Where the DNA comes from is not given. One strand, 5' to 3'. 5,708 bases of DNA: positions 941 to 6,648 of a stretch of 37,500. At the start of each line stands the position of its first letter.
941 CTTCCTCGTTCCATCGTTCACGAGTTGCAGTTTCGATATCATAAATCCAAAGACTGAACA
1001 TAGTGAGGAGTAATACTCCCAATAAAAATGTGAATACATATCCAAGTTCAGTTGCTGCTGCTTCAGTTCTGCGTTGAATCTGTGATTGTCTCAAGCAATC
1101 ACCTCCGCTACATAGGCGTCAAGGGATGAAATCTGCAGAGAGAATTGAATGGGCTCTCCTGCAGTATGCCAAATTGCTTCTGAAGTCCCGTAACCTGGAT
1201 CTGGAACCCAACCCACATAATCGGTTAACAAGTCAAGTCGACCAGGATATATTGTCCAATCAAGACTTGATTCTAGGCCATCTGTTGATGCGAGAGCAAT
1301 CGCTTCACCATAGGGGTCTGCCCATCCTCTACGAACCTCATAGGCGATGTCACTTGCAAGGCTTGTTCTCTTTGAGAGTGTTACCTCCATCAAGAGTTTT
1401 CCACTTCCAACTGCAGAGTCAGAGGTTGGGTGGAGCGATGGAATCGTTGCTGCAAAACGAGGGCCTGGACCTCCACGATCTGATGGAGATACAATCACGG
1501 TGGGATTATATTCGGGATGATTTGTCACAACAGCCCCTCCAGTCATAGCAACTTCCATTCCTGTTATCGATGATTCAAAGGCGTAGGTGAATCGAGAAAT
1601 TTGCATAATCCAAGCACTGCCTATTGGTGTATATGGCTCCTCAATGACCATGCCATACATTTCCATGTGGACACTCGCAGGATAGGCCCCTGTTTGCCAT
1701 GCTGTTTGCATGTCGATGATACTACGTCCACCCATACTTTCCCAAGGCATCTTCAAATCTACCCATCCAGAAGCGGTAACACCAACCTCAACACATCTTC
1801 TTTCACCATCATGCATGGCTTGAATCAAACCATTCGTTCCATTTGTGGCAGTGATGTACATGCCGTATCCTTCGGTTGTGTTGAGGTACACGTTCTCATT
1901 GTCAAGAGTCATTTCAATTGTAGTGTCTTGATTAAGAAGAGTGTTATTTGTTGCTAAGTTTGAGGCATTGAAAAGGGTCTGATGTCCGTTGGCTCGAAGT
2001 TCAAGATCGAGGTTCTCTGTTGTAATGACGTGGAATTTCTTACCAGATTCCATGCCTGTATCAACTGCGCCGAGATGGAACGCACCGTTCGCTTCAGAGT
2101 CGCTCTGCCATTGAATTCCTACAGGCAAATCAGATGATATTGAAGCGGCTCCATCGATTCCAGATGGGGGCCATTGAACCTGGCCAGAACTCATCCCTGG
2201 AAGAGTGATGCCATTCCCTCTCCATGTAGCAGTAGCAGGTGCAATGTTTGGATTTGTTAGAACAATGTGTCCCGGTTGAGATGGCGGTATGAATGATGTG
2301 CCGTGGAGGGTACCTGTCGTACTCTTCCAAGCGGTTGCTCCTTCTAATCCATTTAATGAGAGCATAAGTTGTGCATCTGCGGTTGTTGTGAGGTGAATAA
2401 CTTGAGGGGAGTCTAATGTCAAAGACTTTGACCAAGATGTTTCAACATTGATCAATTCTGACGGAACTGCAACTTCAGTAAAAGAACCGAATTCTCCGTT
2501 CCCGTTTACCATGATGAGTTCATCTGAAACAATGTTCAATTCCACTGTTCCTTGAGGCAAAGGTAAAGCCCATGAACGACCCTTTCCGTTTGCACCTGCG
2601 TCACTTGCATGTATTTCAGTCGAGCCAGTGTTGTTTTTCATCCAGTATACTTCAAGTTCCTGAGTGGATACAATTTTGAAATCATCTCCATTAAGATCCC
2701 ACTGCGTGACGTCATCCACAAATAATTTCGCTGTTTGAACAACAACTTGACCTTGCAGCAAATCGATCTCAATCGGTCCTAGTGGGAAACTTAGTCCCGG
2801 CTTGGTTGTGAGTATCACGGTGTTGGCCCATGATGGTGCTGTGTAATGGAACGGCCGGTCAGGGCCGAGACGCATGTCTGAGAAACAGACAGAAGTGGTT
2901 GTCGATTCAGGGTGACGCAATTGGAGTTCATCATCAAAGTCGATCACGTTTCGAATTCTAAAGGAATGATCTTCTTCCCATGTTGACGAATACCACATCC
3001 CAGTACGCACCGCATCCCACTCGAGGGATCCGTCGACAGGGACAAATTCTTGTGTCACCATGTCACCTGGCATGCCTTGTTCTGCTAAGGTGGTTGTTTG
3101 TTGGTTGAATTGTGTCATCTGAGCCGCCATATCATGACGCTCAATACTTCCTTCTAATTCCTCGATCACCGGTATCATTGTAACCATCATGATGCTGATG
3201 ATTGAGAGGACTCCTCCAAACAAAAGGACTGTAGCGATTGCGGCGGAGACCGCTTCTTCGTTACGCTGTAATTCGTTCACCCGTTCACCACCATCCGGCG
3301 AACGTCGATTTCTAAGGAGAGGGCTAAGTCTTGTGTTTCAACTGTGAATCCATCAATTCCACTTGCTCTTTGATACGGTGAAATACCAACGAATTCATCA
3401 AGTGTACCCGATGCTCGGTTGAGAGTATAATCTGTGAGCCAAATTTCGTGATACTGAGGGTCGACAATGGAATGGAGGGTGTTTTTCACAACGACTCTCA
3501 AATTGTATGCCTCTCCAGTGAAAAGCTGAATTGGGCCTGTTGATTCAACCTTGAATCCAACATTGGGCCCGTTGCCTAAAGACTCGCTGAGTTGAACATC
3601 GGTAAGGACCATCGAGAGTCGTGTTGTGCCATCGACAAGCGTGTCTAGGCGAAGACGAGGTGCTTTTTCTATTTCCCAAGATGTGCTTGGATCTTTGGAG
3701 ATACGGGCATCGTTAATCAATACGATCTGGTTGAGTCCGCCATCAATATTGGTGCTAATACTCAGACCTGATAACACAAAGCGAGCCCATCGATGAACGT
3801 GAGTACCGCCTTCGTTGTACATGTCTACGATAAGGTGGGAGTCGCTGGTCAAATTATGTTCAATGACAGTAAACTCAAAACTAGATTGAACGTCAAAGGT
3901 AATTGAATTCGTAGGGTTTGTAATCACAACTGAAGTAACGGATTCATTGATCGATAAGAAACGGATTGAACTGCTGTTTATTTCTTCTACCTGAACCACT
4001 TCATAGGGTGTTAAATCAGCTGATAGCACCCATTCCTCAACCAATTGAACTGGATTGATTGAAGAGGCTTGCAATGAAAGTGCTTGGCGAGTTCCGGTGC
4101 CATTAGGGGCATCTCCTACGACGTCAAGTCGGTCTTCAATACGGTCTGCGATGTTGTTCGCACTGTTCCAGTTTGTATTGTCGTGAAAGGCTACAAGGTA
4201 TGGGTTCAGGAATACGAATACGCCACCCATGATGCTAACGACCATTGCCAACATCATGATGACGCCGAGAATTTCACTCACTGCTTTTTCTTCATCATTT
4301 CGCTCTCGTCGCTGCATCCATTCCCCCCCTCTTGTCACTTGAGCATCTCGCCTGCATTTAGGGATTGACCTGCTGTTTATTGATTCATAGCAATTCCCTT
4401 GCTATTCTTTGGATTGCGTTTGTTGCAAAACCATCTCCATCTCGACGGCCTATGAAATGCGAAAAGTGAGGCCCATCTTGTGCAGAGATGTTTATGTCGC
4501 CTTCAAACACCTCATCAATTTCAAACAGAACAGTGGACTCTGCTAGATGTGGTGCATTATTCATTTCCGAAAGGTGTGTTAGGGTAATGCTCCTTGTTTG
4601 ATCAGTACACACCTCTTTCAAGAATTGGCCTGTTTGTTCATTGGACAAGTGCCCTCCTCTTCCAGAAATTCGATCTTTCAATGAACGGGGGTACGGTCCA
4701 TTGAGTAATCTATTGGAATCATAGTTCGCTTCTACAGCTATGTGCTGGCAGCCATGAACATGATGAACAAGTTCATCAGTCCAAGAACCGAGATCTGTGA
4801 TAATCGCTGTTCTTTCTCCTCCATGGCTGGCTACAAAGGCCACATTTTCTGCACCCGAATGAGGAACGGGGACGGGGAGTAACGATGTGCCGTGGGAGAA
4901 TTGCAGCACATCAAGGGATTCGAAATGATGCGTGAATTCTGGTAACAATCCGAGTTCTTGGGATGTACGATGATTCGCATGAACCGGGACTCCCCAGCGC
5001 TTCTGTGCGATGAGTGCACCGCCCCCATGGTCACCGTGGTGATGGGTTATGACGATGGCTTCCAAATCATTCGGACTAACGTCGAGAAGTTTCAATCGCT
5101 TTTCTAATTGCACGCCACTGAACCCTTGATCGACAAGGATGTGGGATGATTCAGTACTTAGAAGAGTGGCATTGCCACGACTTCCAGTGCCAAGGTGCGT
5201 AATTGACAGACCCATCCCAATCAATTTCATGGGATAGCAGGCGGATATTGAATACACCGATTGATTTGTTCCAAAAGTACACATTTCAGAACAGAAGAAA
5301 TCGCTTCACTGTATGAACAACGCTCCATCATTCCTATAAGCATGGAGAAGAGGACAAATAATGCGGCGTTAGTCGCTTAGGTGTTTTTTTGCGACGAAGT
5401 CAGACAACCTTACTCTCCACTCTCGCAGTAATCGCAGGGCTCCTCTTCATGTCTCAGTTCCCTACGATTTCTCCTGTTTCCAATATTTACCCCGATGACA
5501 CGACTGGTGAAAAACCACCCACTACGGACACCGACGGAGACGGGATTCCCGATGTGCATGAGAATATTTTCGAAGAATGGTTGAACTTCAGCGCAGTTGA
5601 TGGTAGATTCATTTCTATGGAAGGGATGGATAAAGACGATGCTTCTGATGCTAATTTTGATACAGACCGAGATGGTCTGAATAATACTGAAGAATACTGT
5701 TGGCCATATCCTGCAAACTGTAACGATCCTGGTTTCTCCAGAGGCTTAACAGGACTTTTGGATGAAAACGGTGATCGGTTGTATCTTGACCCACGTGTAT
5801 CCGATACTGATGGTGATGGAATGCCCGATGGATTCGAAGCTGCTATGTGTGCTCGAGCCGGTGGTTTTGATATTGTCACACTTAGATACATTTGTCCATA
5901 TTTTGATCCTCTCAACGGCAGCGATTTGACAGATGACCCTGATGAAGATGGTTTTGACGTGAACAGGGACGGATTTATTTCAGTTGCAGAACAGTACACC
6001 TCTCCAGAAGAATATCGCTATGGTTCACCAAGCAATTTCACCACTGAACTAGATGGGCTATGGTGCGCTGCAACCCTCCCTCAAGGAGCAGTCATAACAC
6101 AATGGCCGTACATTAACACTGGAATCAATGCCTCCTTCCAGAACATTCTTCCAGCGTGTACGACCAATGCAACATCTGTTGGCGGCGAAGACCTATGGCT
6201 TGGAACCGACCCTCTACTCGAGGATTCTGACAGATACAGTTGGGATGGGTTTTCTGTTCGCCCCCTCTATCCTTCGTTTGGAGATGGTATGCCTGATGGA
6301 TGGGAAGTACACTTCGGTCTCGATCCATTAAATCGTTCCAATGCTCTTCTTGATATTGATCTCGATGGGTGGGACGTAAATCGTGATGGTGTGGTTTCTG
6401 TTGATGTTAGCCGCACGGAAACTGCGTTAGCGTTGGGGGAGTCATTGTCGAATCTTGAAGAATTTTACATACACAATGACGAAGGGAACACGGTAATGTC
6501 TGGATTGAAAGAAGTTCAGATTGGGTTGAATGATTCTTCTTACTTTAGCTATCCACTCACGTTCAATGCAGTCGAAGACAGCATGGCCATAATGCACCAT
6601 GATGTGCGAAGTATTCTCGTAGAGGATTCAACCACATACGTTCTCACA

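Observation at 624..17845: A 17-kb divergent envelope locus: candidate undescribed surface appendage or adhesion module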

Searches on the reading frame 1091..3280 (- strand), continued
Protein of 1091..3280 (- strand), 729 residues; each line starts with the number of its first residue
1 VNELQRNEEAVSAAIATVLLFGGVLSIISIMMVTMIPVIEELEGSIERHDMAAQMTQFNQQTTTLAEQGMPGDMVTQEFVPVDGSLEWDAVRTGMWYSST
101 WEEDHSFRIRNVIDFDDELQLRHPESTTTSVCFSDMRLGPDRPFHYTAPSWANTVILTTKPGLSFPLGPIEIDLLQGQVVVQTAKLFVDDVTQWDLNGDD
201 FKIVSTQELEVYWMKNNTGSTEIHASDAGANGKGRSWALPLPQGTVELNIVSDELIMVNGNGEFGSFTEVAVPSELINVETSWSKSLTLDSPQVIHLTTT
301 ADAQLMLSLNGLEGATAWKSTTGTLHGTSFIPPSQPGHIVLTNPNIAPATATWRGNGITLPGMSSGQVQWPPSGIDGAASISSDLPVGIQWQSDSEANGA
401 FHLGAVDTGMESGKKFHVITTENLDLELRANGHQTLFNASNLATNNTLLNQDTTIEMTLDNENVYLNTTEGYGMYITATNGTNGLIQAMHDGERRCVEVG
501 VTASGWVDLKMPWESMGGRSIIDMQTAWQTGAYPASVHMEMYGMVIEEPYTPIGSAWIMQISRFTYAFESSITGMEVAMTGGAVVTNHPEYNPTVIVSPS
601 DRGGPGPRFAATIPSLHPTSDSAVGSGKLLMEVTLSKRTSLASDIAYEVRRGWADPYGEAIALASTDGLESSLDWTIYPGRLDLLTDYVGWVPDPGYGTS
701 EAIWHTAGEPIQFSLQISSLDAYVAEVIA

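Call 82: find_encoding_contigs(protein=P0485, flank=10000, max_places=2)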
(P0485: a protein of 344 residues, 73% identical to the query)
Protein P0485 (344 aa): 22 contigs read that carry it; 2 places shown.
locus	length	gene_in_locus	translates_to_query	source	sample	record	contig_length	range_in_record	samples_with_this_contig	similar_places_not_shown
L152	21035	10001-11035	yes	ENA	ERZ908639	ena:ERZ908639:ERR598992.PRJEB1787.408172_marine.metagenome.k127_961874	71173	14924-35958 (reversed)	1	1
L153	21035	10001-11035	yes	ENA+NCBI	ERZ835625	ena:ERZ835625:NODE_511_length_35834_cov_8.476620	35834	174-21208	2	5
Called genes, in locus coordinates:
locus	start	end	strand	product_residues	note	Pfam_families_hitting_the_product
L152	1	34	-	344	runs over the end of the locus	PF00535:Glycos_transf_2, PF13641:Glyco_tranf_2_3 (faint)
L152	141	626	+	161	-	-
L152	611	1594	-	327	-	PF01470:Peptidase_C15, PF00293:NUDIX, PF14815:NUDIX_4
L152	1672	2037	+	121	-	-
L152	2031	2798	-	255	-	-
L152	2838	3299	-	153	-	-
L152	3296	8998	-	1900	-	-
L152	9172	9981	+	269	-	PF00753:Lactamase_B, PF23023:Anti-Pycsar_Apyc1, PF12706:Lactamase_B_2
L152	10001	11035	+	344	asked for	-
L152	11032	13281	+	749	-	-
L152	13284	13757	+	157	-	-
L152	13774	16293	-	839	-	PF13191:AAA_16 (weak), PF00515:TPR_1 (faint), PF07719:TPR_2 (faint), PF17874:TPR_MalT (faint), PF07721:TPR_4 (faint), PF13176:TPR_7 (faint), PF13424:TPR_12 (weak)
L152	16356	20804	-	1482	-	PF17957:Big_7 (faint)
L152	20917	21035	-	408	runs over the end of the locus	PF00082:Peptidase_S8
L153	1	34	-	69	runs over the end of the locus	?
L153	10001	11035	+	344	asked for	-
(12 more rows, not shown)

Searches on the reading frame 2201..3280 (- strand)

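Call 30: search_protein_families(library=pfam, proteins=[window:2201-3280:-], max_evalue=1)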
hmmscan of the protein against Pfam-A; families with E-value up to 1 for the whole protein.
window:2201-3280:- (360 aa): 1 family
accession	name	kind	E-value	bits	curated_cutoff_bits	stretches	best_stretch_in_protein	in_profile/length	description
PF23960.2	DUF7289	-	0.011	15.8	27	1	10-72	2-64/238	Family of unknown function (DUF7289)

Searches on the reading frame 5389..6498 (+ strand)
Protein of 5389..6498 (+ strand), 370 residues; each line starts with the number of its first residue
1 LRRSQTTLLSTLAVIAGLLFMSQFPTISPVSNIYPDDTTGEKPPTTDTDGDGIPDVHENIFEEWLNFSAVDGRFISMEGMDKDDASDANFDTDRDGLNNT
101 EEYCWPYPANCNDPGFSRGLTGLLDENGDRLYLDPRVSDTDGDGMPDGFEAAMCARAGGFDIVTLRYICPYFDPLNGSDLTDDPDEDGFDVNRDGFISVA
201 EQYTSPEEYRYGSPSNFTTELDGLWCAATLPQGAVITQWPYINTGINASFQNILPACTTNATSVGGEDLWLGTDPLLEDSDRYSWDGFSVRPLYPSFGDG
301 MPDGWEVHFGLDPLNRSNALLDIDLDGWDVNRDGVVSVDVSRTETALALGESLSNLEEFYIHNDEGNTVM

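Call 30: search_protein_families(library=pfam, proteins=[window:5389-6498:+], max_evalue=1)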
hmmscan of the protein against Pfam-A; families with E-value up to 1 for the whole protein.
window:5389-6498:+ (370 aa): 4 families
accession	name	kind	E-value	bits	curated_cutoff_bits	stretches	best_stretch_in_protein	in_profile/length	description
PF18884.5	TSP3_bac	-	7.6e-08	32.5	25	3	139-152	1-14/22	Bacterial TSP3 repeat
PF13202.12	EF-hand_5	-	0.056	13.4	25.9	1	189-201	8-20/25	EF hand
PF03495.19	Binary_toxB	-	0.25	12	25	0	47-58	2-13/78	Clostridial binary toxin B/anthrax toxin PA Ca-binding domain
PF13405.12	EF-hand_6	-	0.32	11.3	25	0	189-201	9-21/30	EF-hand domain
